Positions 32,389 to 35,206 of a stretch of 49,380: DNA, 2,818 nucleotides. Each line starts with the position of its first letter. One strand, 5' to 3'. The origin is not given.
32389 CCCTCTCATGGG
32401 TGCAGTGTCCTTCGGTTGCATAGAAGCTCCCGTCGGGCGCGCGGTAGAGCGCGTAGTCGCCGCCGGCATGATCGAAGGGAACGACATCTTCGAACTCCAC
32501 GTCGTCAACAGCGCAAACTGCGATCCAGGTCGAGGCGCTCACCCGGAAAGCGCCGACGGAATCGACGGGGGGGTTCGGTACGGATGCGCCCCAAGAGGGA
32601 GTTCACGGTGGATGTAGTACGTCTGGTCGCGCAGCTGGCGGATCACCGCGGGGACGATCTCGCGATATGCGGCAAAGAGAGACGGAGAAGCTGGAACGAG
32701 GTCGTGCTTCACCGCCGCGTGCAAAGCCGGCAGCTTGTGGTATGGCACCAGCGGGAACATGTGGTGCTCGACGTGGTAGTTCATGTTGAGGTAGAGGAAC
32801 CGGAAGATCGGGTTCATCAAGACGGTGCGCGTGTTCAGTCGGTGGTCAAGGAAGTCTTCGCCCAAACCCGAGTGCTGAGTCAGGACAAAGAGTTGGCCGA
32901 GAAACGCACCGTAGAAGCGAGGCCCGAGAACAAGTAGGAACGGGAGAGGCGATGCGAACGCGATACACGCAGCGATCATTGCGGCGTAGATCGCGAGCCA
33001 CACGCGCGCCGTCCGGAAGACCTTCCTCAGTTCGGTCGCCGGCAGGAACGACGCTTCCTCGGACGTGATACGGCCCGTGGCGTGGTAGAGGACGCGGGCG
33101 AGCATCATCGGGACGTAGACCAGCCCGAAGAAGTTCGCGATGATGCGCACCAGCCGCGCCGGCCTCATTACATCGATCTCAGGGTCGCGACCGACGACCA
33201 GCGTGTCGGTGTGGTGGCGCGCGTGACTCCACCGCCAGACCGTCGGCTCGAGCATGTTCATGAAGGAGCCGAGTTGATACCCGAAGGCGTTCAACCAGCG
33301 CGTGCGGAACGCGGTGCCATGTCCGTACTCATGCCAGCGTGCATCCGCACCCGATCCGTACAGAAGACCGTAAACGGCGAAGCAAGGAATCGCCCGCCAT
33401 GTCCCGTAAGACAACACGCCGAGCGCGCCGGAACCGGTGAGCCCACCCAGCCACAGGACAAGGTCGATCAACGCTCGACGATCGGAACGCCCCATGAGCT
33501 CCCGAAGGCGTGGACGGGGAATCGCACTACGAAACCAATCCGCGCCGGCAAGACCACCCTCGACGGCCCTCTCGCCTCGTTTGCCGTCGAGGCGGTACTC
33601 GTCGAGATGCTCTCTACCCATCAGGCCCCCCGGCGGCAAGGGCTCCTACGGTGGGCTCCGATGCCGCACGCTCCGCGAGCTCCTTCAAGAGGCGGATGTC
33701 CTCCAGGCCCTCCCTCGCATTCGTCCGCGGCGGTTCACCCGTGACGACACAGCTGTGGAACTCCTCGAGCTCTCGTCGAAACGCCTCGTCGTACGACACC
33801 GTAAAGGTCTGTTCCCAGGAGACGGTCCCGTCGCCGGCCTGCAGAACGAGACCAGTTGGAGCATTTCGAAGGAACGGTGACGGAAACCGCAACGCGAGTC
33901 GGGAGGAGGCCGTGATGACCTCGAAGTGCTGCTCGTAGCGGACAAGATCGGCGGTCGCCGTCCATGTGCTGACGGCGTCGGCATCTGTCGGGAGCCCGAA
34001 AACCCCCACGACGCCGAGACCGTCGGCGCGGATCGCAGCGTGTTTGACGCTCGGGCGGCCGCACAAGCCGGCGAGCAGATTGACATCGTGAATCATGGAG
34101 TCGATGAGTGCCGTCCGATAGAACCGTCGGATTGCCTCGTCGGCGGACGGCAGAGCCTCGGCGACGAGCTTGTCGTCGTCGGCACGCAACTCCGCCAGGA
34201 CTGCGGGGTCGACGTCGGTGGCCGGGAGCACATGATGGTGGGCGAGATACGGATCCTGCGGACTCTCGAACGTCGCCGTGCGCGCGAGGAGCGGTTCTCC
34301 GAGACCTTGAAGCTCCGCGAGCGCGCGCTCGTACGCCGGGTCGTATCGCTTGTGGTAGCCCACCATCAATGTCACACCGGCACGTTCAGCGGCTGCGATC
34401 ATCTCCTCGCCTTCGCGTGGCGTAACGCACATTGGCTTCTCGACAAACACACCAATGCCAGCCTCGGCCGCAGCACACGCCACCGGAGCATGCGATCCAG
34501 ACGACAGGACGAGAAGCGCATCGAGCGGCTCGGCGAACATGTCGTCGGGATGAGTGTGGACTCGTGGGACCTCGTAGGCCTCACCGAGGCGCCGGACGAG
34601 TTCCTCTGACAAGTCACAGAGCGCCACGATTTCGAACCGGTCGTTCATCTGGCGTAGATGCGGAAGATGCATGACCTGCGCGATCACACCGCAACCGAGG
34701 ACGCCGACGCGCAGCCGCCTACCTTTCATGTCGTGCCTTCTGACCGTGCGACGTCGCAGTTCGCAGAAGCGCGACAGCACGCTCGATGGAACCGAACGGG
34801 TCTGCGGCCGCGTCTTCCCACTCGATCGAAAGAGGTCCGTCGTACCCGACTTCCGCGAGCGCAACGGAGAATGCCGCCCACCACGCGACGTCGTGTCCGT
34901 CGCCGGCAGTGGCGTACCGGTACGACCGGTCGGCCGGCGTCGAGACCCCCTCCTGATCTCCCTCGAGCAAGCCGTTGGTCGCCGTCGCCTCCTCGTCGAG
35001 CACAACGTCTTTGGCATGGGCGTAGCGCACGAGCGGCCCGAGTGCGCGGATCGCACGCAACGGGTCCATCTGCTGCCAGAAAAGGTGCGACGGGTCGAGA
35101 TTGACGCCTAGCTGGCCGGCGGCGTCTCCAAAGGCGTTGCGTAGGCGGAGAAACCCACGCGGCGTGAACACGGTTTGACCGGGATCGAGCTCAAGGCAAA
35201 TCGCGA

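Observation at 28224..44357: Candidate undescribed catabolic system: PhoX-like exo-enzyme + importer + LmbE deacetylase + redox/TIM pair + membrane di-iron oxygenase + two PfkB kinases, under a SIS-ROK module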

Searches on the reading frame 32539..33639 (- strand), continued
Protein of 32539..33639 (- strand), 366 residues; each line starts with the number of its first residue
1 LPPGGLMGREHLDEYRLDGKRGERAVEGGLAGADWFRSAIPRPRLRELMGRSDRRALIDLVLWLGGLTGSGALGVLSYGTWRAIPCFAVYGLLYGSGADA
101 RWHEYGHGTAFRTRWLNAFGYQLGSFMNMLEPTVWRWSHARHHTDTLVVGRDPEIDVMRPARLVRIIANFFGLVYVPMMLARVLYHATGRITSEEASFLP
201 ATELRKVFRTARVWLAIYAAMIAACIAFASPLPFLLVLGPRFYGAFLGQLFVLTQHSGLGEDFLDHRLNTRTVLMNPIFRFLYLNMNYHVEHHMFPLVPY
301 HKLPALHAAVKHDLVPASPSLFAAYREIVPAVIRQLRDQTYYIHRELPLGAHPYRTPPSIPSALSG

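Call 17: find_encoding_contigs(protein=P0040, flank=10000, max_places=3)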
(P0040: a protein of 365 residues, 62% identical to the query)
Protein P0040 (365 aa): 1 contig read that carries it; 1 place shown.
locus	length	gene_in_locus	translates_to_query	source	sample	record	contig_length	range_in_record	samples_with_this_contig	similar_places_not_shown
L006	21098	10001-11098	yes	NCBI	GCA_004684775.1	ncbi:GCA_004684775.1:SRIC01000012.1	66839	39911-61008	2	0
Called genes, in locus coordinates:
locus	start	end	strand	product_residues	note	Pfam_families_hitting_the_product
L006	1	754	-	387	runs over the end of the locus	-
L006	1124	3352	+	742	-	PF03176:MMPL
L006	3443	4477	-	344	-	PF01408:GFO_IDH_MocA, PF22725:GFO_IDH_MocA_C3, PF02894:GFO_IDH_MocA_C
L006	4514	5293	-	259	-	PF01261:AP_endonuc_2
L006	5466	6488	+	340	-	PF00356:LacI, PF00532:Peripla_BP_1, PF13407:Peripla_BP_4, PF13377:Peripla_BP_3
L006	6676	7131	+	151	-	-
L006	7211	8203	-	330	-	PF00532:Peripla_BP_1, PF13407:Peripla_BP_4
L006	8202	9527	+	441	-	PF00356:LacI, PF00532:Peripla_BP_1, PF13377:Peripla_BP_3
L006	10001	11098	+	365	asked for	PF00487:FA_desaturase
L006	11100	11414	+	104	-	PF00355:Rieske, PF13806:Rieske_2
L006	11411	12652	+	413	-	PF01266:DAO (faint), PF07992:Pyr_redox_2, PF00070:Pyr_redox, PF14759:Reductase_C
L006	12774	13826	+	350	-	PF00356:LacI, PF00532:Peripla_BP_1, PF13407:Peripla_BP_4, PF13377:Peripla_BP_3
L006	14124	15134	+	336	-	PF13407:Peripla_BP_4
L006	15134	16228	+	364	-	PF02653:BPD_transp_2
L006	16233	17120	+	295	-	PF02463:SMC_N (faint), PF09818:ABC_ATPase (faint), PF00005:ABC_tran, PF13304:AAA_21 (faint)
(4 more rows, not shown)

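Call 30: find_related_loci(query=window:32539-33639:-, collection=genome_contigs, flank=10000)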
Query window:32539-33639:- (366 aa) in genome_contigs; peptide patterns used: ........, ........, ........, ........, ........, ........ (x = any residue, [..] = any of these).
599 stretches matched a pattern (row limit reached: there are more); 590 encode a relative of the query (tblastn E <= 1e-3); the best 80 are kept; 80 distinct loci.
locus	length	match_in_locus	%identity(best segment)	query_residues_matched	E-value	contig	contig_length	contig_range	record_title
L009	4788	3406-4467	61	4-357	9e-144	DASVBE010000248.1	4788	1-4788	MAG TPA_asm: Streptosporangiaceae bacterium isolate SMAG_U1971 k141_376777, whole genome shotgun sequence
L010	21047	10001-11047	61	6-353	3e-140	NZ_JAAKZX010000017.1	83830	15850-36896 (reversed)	Streptomyces ureilyticus strain YC419 YC419_contig_17_length_83830_coverage_112.3_0.95, whole genome shotgun sequence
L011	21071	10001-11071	59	7-360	4e-137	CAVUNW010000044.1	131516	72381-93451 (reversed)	MAG: uncultured Actinomycetes bacterium isolate MFD02579.bin.1.65 genome assembly, contig: contig_27527, whole genome sh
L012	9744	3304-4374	59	4-357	1e-136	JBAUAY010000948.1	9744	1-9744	MAG: Streptosporangiaceae bacterium isolate MFD10888_ilm_asm_bin15 k127_29776, whole genome shotgun sequence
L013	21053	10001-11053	61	7-357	9e-136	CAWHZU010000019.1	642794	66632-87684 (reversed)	MAG: uncultured Actinomycetota bacterium isolate MFD04434.bin.1.138 genome assembly, contig: contig_304, whole genome sh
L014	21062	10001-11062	58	7-357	1e-134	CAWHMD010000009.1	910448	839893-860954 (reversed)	MAG: uncultured Actinomycetes bacterium isolate MFD09603.bin.1.32 genome assembly, contig: contig_2844, whole genome sho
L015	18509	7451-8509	59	7-354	2e-133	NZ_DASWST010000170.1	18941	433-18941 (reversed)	MAG: Pseudonocardia sp. isolate SMAG_U3556 k141_1028738, whole genome shotgun sequence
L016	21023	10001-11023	58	14-354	2e-133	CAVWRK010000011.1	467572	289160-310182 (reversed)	MAG: uncultured Alphaproteobacteria bacterium isolate MFD04944.bin.2.124 genome assembly, contig: contig_34558, whole ge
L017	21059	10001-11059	61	4-357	4e-133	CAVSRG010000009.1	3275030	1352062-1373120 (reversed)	MAG: uncultured Actinomycetota bacterium isolate MFD04463.bin.2.214 genome assembly, contig: contig_8799, whole genome s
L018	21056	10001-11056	57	9-357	1e-132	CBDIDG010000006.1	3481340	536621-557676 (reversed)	MAG: Streptosporangiaceae bacterium isolate c726aee4-92dd-44ca-935b-08ce92833630 genome assembly, contig: contig_6, whol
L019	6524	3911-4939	60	13-355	5e-132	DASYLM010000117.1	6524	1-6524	MAG TPA_asm: Pseudonocardia sp. isolate SMAG_U4348 k141_1775331, whole genome shotgun sequence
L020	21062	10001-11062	56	7-360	5e-132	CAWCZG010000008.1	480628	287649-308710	MAG: uncultured Actinomycetota bacterium isolate MFD01213.bin.2.105 genome assembly, contig: contig_2454, whole genome s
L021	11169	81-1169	56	9-366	2e-131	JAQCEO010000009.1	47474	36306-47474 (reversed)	MAG: Actinomycetota bacterium isolate casp40-mb.119 NODE_1752_length_47474_cov_0.121921, whole genome shotgun sequence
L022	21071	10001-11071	58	7-360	7e-131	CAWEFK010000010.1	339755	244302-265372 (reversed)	MAG: uncultured Actinomycetes bacterium isolate MFD09603.bin.2.179 genome assembly, contig: contig_16604, whole genome s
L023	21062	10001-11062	60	7-357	9e-140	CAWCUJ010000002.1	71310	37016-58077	MAG: uncultured Actinomycetes bacterium isolate MFD01716.bin.2.117 genome assembly, contig: contig_10713, whole genome s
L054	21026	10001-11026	54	14-355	1e-123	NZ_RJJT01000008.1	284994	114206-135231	Rhizobium pisi strain DSM 30132 Scaffold8_1, whole genome shotgun sequence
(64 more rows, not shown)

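Call 56: find_encoding_contigs(protein=P0042, flank=10000, max_places=1)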
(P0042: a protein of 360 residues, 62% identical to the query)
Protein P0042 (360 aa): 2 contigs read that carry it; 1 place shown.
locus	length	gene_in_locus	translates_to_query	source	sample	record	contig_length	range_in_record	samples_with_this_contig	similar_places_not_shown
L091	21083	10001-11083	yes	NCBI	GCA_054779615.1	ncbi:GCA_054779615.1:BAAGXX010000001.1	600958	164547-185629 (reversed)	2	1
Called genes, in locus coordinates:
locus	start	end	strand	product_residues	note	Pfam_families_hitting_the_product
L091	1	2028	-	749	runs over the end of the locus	-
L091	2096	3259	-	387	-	PF07690:MFS_1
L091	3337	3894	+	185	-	PF00440:TetR_N, PF17940:TetR_C_31 (weak)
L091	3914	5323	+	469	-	PF00501:AMP-binding, PF13193:AMP-binding_C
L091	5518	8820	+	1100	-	PF02384:N6_Mtase, PF18135:Type_ISP_C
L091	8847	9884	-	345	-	PF00356:LacI, PF00532:Peripla_BP_1, PF13377:Peripla_BP_3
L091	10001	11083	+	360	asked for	PF00487:FA_desaturase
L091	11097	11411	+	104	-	PF00355:Rieske, PF13806:Rieske_2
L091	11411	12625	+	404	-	PF02826:2-Hacid_dh_C (faint), PF07992:Pyr_redox_2, PF13450:NAD_binding_8 (faint), PF00070:Pyr_redox, PF14759:Reductase_C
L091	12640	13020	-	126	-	PF21274:Rng_hyd_C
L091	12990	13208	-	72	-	-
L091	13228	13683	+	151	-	PF01475:FUR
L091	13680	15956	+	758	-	PF00141:peroxidase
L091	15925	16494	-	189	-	-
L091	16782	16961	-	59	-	-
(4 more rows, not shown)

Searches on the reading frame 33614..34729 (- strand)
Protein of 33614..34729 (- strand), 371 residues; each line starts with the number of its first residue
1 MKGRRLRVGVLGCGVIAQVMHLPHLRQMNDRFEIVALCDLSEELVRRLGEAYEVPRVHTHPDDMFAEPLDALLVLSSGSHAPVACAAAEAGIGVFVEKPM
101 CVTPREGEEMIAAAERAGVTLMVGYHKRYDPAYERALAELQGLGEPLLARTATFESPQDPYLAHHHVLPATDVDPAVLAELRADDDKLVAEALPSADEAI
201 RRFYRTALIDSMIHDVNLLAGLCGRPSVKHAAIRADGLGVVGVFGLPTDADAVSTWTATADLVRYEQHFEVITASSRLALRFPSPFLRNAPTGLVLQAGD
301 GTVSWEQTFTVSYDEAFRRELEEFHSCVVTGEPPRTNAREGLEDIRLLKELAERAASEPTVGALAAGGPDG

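Call 33: search_dna_similar(query=window:33614-34729:-, collection=plasmids, mode=protein, max_rows=25, max_evalue=0.001)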
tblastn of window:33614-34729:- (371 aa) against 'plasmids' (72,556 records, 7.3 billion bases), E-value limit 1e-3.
Records with a match: 1046; places in all: 1370; records where one place covers at least 80% of the query: 272.
Best place of each record, by identity: <60% 1046.
By first word of the organism name: Rhizobium 177; Ralstonia 105; Pantoea 89; Sinorhizobium 88; Bacillus 68; Enterobacter 61; Agrobacterium 43; Ligilactobacillus 15; Haladaptatus 14; Priestia 14; and 128 more.
By predicted mobility (MOB-suite, as given by PLSDB): non-mobilizable 600; conjugative 235; mobilizable 211.
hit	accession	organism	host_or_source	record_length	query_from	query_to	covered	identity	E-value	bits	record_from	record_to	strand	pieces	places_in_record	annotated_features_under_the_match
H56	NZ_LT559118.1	Nonomuraea gerenzanensis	-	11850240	16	358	92%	34.8%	2e-38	153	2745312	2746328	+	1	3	none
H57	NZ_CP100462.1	Salinigranum marinum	cell culture,Saline soil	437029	16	360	93%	31.5%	3e-31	132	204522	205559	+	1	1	Gfo/Idh/MocA family oxidoreductase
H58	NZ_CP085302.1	Haladaptatus pallidirubidus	cell culture,saline soil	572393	16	351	91%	32.2%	4e-35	144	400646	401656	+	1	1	Gfo/Idh/MocA family oxidoreductase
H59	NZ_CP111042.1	Haladaptatus caseinilyticus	cell culture,sediment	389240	16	351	91%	32.0%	5e-37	149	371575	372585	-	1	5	Gfo/Idh/MocA family oxidoreductase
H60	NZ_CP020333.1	Martelella mediterranea DSM 17316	-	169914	16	351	91%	31.6%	6e-30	129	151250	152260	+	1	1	Gfo/Idh/MocA family oxidoreductase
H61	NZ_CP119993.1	Halomarina sp. PSR21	cell culture,saline soil from Tarim ...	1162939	16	351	91%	31.5%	3e-29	126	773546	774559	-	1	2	record has no annotation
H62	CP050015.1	Haloarcula sp. JP-L23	-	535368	16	351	91%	31.2%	4e-32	135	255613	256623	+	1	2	Gfo/Idh/MocA family oxidoreductase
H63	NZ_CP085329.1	Haladaptatus salinisoli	cell culture,saline soil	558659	16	362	94%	29.9%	1e-29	128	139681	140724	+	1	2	Gfo/Idh/MocA family oxidoreductase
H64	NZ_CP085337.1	Haladaptatus halobius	cell culture,saline soil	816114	16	363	94%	29.8%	1e-26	119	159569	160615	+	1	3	Gfo/Idh/MocA family oxidoreductase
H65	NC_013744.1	Haloterrigena turkmenica DSM 5511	-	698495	16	351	91%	30.5%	1e-29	127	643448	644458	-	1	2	Gfo/Idh/MocA family oxidoreductase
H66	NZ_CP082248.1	Natrinema sp. SYSU A 869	cell culture,salt lake sediment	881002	16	368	95%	28.9%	2e-25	115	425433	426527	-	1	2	Gfo/Idh/MocA family oxidoreductase | aldolase/citrate lyase family protein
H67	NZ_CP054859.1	Martelella sp. NC18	single cell,mine sediment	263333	16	351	91%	30.4%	2e-28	124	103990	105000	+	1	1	Gfo/Idh/MocA family oxidoreductase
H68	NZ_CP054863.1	Martelella sp. NC20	single cell,Soudan mine sediment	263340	16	351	91%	30.4%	2e-28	124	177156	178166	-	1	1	Gfo/Idh/MocA family oxidoreductase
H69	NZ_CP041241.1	Sinorhizobium mexicanum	Acaciella angustissima,cell culture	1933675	16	352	91%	30.1%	4e-31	132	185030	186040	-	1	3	none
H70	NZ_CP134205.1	Streptomyces sp. BB1-1-1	bumble bee,whole organism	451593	16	355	92%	29.7%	2e-30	130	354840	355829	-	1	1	Gfo/Idh/MocA family oxidoreductase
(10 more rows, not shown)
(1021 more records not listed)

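Call 38: search_solved_structures(query=window:33614-34729:-, max_evalue=1e-10)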
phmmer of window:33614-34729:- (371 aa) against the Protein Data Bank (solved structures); distinct sequences matched with E-value up to 1e-10: 23.
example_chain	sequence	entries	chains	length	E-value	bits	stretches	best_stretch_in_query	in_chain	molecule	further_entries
9m3d_B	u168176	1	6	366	3.4e-19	72.2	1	5-130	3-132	DgpA1 from W974-1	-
3ezy_A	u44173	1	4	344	6.4e-19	71.3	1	6-164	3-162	Dehydrogenase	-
5a02_A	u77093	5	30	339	1e-16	64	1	2-131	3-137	ALDOSE-ALDOSE OXIDOREDUCTASE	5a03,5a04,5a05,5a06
3moi_A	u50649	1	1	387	1.4e-16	63.6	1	5-137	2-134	Probable dehydrogenase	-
7xr9_A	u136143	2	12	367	4.6e-15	58.6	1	5-130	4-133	DgpA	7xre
3q2k_A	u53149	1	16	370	1.8e-14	56.6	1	3-131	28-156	oxidoreductase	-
1zh8_A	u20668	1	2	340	2.3e-14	56.3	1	4-148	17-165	oxidoreductase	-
3ec7_A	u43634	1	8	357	2e-13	53.2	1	2-200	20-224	Putative Dehydrogenase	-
3m2t_A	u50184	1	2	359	6.1e-13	51.6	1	6-147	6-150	Probable dehydrogenase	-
3mz0_A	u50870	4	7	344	9.8e-13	50.9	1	6-153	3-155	Inositol 2-dehydrogenase/D-chiro-inositol 3-dehydrogenase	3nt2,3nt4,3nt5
1evj_A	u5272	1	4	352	1.6e-12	50.2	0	5-137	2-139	GLUCOSE-FRUCTOSE OXIDOREDUCTASE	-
8w9s_A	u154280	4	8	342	1.7e-12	50.1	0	4-155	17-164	NADH-dependent dihydrogenase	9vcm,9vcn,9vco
1xea_A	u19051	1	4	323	2.7e-12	49.5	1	6-141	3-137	Oxidoreductase, Gfo/Idh/MocA family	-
1ofg_A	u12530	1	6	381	4.5e-12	48.7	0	4-137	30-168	GLUCOSE-FRUCTOSE OXIDOREDUCTASE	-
1ryd_A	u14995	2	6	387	4.7e-12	48.7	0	4-137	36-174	glucose-fructose oxidoreductase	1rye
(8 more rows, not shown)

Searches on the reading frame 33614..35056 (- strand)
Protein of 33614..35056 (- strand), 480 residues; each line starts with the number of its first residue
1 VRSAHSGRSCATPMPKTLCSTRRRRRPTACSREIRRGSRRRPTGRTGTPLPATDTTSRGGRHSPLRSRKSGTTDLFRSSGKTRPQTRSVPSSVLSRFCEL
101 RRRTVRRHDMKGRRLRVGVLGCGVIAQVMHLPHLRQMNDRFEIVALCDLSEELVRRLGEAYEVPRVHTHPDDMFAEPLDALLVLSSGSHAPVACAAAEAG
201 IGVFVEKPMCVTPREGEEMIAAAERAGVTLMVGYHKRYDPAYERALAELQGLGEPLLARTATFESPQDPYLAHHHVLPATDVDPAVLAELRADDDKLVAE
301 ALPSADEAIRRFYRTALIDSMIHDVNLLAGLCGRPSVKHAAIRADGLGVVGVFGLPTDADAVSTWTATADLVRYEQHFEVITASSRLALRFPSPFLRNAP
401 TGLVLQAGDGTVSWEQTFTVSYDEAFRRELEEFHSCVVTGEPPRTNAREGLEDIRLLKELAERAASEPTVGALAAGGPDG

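Call 4: search_protein_families(library=pfam, proteins=[window:33614-35056:-], max_evalue=0.01)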
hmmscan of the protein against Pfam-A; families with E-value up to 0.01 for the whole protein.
window:33614-35056:- (480 aa): 2 families
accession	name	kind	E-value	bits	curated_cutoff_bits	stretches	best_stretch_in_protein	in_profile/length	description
PF01408.29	GFO_IDH_MocA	-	2.4e-21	77.1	24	1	115-234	1-120/120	Oxidoreductase family, NAD-binding Rossmann fold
PF02894.22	GFO_IDH_MocA_C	-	0.0071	16.6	22.9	0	419-465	165-211/218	Oxidoreductase family, C-terminal alpha/beta domain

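Call 6: search_protein_families(library=ncbifam, proteins=[window:33614-35056:-], max_evalue=0.001)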
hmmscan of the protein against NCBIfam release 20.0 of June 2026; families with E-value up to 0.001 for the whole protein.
window:33614-35056:- (480 aa): 8 families
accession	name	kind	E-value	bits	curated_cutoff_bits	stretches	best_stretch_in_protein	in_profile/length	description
TIGR04380.1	myo_inos_iolG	equivalog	1.5e-26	93.1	355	1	115-249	2-137/330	inositol 2-dehydrogenase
NF040723.1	UDP-GlcNAcDh_Arch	equivalog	4e-23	82.4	450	1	115-244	1-128/302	UDP-N-acetylglucosamine 3-dehydrogenase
NF041392.1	XylDh_Gfo6_Halo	equivalog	2.4e-16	59.5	350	1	113-256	15-164/350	D-xylose 1-dehydrogenase Gfo6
NF052679.1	InsChiInosDhIolG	equivalog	5e-15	55.4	540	1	115-265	3-158/343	bifunctional inositol 2-dehydrogenase/D-chiro-inositol 1-dehydrogenase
NF008607.0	PRK11579.1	subfamily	5.1e-11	42.2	330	1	114-268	4-153/346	oxidoreductase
NF052479.1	LevoglcsnDh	equivalog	1.8e-08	33.5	650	1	183-244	80-141/386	levoglucosan dehydrogenase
NF058561.1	BT_2158_fam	equivalog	1.8e-05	23.5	750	1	119-233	38-153/487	glycoside 3-dehydrogenase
NF007574.0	PRK10206.1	equivalog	5.4e-05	22.4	352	1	119-244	7-133/345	oxidoreductase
